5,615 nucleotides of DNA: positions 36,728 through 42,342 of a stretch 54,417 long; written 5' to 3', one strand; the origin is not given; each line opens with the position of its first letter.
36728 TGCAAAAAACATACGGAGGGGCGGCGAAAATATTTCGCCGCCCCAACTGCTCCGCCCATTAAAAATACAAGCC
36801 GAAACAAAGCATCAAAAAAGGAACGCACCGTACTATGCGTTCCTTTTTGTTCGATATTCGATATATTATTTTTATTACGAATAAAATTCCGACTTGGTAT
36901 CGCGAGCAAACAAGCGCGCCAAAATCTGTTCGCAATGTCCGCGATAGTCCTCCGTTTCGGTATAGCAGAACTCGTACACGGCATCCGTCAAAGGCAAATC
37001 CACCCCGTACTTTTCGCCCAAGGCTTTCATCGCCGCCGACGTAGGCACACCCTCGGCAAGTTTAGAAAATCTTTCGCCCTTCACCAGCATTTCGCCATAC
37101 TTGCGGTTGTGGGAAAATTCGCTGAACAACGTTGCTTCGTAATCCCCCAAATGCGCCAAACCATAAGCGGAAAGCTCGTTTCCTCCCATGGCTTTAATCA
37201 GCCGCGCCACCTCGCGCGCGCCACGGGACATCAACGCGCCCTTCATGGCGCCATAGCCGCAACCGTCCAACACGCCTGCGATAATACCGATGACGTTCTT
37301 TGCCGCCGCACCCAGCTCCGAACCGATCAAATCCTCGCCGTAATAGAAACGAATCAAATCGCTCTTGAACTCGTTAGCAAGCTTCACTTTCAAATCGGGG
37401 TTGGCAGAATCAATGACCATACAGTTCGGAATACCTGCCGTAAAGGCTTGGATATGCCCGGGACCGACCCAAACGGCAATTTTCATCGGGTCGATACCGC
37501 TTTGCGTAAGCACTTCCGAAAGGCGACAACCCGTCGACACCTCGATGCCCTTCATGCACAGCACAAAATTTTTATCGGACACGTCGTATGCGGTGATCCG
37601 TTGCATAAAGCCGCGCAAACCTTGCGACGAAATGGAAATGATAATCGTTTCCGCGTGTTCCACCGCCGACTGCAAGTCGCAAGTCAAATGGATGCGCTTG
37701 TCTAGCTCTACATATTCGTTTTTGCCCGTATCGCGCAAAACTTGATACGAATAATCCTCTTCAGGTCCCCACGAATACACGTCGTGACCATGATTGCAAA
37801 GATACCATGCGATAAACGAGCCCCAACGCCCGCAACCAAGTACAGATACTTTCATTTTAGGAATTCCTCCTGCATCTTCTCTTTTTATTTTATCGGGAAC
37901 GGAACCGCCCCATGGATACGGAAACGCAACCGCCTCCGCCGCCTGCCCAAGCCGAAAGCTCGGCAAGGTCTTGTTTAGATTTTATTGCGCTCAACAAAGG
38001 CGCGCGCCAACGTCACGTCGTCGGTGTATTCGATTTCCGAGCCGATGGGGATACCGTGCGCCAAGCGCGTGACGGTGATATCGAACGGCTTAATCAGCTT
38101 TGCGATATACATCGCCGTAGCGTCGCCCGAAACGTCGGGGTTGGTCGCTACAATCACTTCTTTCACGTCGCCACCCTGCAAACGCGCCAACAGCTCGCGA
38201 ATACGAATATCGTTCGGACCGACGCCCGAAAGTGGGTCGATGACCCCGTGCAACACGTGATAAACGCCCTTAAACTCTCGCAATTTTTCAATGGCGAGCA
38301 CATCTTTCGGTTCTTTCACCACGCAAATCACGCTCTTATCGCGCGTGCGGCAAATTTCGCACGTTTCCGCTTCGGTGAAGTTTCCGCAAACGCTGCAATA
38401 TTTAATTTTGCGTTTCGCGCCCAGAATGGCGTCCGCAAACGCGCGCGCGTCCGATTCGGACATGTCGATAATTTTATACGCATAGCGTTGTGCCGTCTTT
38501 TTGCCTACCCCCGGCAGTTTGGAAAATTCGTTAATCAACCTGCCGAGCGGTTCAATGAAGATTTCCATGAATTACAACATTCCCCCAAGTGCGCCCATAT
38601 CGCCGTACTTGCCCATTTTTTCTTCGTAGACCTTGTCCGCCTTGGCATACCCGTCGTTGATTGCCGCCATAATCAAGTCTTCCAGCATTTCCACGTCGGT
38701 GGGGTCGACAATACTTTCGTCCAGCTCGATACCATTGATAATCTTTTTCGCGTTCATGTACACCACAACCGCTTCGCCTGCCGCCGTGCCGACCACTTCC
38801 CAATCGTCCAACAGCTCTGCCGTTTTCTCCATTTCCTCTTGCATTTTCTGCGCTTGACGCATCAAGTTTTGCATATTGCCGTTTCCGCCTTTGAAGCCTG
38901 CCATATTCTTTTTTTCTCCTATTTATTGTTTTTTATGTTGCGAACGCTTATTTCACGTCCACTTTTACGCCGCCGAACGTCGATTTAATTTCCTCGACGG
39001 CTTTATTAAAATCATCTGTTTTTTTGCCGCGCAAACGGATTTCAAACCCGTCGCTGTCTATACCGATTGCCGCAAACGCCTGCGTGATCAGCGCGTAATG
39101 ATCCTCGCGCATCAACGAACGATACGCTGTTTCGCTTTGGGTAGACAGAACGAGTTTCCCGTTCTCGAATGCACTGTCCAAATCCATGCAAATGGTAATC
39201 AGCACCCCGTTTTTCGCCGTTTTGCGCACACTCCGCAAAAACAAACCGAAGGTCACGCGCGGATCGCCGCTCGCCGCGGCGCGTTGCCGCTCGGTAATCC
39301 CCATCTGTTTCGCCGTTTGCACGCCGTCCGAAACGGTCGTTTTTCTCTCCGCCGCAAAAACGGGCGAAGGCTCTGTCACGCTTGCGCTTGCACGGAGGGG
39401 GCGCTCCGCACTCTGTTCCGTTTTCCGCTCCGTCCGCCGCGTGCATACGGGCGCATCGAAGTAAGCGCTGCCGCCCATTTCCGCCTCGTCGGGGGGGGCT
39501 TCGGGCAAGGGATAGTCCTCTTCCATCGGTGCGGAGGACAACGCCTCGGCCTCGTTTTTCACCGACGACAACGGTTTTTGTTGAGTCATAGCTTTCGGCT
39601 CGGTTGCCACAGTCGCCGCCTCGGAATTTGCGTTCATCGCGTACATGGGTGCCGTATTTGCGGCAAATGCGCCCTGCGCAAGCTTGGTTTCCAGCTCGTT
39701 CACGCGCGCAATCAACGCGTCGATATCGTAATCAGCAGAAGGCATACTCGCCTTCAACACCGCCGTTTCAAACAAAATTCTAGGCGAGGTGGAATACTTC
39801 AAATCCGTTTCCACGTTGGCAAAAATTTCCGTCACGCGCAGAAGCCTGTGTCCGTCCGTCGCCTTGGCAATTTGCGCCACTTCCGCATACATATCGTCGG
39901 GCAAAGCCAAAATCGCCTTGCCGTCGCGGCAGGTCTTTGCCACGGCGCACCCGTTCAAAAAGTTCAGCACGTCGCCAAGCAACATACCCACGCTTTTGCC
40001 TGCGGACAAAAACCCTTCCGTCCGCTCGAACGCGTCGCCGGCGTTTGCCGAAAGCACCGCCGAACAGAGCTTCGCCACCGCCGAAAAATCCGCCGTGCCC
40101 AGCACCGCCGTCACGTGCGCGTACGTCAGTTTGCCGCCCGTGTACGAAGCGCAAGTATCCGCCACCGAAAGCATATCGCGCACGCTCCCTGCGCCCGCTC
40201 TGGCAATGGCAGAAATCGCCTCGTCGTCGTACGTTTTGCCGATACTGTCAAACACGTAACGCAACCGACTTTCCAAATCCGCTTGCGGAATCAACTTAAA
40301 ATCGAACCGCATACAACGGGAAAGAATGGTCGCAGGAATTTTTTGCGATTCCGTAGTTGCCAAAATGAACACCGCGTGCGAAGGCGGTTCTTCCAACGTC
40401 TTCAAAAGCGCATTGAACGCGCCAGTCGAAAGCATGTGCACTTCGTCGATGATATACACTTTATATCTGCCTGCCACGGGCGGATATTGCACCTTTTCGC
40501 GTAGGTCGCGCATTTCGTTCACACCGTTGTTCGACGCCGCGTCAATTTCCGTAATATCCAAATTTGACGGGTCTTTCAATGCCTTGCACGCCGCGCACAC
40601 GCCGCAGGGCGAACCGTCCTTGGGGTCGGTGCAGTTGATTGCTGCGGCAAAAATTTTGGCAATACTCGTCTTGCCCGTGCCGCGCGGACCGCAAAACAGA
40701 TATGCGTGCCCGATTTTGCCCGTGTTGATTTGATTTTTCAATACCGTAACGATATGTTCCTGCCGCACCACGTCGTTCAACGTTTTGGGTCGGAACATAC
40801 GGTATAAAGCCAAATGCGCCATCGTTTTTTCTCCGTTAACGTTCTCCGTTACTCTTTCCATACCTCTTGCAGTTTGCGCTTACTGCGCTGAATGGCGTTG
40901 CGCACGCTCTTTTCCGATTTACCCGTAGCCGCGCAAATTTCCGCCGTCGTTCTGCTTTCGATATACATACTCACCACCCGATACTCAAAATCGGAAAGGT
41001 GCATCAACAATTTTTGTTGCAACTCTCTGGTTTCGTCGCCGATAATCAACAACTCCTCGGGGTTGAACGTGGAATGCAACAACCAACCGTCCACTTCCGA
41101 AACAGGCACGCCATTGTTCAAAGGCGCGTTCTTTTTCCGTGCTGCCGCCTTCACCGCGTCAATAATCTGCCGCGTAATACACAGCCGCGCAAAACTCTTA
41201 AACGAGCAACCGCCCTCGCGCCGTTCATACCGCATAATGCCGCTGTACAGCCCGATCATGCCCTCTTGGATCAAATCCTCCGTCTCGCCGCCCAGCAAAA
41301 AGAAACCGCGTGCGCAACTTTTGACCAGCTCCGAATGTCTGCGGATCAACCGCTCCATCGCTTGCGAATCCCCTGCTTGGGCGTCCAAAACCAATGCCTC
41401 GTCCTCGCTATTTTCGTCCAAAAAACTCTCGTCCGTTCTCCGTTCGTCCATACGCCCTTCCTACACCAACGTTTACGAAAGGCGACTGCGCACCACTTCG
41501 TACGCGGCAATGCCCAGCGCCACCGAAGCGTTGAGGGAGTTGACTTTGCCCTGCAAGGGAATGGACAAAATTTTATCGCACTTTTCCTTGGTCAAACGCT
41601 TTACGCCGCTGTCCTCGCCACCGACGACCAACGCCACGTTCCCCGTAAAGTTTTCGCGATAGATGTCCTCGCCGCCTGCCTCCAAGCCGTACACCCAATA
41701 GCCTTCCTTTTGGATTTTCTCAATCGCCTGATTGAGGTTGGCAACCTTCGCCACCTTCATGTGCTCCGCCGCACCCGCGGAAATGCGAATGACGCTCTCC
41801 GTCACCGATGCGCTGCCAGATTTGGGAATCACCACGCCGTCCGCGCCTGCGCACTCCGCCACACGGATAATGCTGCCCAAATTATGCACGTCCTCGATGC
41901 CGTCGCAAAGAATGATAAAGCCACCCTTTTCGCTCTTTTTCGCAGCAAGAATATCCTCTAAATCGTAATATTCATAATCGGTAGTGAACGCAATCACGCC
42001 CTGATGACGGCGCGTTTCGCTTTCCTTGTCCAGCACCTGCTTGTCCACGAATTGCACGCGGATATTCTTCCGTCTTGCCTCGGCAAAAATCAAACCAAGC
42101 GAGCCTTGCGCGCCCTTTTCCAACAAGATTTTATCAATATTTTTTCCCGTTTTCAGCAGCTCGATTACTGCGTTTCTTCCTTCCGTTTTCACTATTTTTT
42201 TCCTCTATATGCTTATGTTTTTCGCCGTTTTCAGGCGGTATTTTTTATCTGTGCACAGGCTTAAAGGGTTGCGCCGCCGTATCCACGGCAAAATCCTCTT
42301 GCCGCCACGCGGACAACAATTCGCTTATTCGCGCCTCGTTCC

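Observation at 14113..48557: Over-represented, strand-biased 11-12-mer family (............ / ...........) in genes and intergenic DNA, often as direct pairs phased exactly 31 bp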

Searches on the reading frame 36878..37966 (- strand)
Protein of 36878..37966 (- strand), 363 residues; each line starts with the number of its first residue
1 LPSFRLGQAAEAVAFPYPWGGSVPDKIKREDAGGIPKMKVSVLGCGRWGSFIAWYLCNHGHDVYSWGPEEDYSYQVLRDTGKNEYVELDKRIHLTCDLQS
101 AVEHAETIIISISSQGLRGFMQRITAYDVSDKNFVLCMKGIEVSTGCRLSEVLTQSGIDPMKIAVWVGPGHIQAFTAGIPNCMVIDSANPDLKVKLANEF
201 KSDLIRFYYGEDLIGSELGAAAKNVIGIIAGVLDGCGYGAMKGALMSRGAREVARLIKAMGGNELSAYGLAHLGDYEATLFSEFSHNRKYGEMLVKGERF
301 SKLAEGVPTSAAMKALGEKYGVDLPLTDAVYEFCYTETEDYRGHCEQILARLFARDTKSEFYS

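Call 30: search_protein_families(library=pfam, proteins=[window:36878-37966:-])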
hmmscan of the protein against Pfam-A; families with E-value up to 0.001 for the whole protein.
window:36878-37966:- (363 aa): 3 families
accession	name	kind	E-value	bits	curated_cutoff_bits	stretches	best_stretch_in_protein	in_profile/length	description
PF07479.19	NAD_Gly3P_dh_C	-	5e-33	114.7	25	1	212-338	1-135/142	NAD-dependent glycerol-3-phosphate dehydrogenase C-terminus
PF01210.29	NAD_Gly3P_dh_N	-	3.1e-24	86.2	23.1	1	39-191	1-156/158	NAD-dependent glycerol-3-phosphate dehydrogenase N-terminus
PF20618.3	GPD_NAD_C_bact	-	1.1e-06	29.6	27.6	1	272-330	2-66/66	Bacterial GPD, NAD-dependent C-terminal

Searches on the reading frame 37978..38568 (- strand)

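Call 30: search_protein_families(library=pfam, proteins=[window:37978-38568:-])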
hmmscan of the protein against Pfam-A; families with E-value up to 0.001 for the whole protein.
window:37978-38568:- (197 aa): 5 families
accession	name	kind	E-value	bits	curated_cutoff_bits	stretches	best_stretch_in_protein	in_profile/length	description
PF13662.12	Toprim_4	-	3.7e-24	85.2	25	1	79-170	1-85/85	Toprim domain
PF21176.3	RecR_HhH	-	1.1e-14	54.4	27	1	10-51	3-44/45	RecR, helix-hairpin-helix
PF01751.28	Toprim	-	4.4e-13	49.6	23.1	1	80-167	1-94/96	Toprim domain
PF21175.2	RecR_C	-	2.3e-10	40.1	22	1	172-194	1-23/24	RecR, C-terminal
PF02132.21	RecR_ZnF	-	3.5e-09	36.6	22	1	55-74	1-20/21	RecR, Cys4-zinc finger domain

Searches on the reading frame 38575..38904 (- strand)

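Call 30: search_protein_families(library=pfam, proteins=[window:38575-38904:-])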
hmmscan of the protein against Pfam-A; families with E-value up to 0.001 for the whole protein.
window:38575-38904:- (110 aa): 1 family
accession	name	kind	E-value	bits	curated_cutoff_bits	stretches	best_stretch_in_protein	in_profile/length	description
PF02575.21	YbaB_DNA_bd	-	2.5e-27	95.3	25.5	1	15-100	1-86/91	YbaB/EbfC DNA-binding family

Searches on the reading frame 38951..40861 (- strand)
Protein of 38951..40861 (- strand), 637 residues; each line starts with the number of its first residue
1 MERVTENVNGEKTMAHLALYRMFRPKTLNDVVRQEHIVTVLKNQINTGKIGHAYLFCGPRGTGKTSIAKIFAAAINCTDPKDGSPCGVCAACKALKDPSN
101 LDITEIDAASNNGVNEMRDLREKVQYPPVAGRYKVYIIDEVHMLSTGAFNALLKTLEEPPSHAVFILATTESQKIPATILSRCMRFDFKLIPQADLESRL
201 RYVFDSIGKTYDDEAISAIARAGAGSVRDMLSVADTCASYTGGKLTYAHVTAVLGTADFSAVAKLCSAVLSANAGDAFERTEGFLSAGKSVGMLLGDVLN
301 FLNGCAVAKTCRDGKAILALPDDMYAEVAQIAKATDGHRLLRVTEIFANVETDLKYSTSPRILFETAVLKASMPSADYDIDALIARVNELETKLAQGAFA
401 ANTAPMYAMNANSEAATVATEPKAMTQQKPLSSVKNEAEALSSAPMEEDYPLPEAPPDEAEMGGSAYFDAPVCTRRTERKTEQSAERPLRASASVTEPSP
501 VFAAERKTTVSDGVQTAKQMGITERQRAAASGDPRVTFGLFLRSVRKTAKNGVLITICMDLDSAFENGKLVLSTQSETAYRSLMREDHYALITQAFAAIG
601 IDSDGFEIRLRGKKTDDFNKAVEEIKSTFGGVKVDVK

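Call 30: search_protein_families(library=pfam, proteins=[window:38951-40861:-])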
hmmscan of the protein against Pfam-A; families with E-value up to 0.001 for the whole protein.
window:38951-40861:- (637 aa): 9 families
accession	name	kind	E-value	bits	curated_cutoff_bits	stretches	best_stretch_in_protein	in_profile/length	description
PF13177.12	DNA_pol3_delta2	-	2.8e-45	154.6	27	1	34-189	2-158/161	DNA polymerase III, delta subunit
PF00004.35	AAA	-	1.6e-11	45.2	21.2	1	55-189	2-126/131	ATPase family associated with various cellular activities (AAA)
PF12169.13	DNA_pol3_gamma3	-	5e-10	39.8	24.4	1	246-373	2-129/143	DNA polymerase III subunits gamma and tau domain III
PF22608.2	DNAX_ATPase_lid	-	2e-07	31.1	27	1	197-236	3-42/49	DNA polymerase III clamp loader subunit, ATPase lid domain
PF13401.12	AAA_22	-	4.1e-06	27.6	27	1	55-170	9-123/130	AAA domain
PF06068.19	TIP49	-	3.3e-05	23.7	23.8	0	135-170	277-311/347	TIP49 P-loop domain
PF07728.20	AAA_5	-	6.2e-05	23.5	22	1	55-158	3-92/139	AAA domain (dynein-related subfamily)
PF05496.18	RuvB_N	-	7.5e-05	23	27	0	24-77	2-59/159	Holliday junction DNA helicase RuvB P-loop domain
PF13604.12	AAA_30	-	0.00016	21.9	27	0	56-159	23-115/191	AAA domain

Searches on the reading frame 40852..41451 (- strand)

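Call 30: search_protein_families(library=pfam, proteins=[window:40852-41451:-])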
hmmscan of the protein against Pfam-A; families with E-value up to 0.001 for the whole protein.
window:40852-41451:- (200 aa): 2 families
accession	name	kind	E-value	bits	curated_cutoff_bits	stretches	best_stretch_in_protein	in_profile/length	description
PF04542.20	Sigma70_r2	-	4.6e-13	49.2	24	1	35-105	1-70/71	Sigma-70 region 2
PF08281.18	Sigma70_r4_2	-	3.4e-07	30.2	25.7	1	148-194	7-54/54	Sigma-70, region 4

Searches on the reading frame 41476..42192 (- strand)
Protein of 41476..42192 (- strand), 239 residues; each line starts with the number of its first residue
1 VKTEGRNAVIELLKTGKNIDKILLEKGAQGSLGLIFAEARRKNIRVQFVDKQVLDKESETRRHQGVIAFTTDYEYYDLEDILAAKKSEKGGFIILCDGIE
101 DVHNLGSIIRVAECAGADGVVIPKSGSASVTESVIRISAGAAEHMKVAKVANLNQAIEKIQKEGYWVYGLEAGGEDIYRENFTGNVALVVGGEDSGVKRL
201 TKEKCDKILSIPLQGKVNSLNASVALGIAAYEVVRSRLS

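Call 30: search_protein_families(library=pfam, proteins=[window:41476-42192:-])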
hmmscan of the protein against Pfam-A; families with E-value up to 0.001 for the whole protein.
window:41476-42192:- (239 aa): 2 families
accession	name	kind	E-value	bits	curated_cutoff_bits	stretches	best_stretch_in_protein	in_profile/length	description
PF00588.24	SpoU_methylase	-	4.7e-41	140.6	29.7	1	92-231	2-142/142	SpoU rRNA Methylase family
PF08032.17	SpoU_sub_bind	-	3.6e-20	72.5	22.8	1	4-76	3-76/76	RNA 2'-O ribose methyltransferase substrate binding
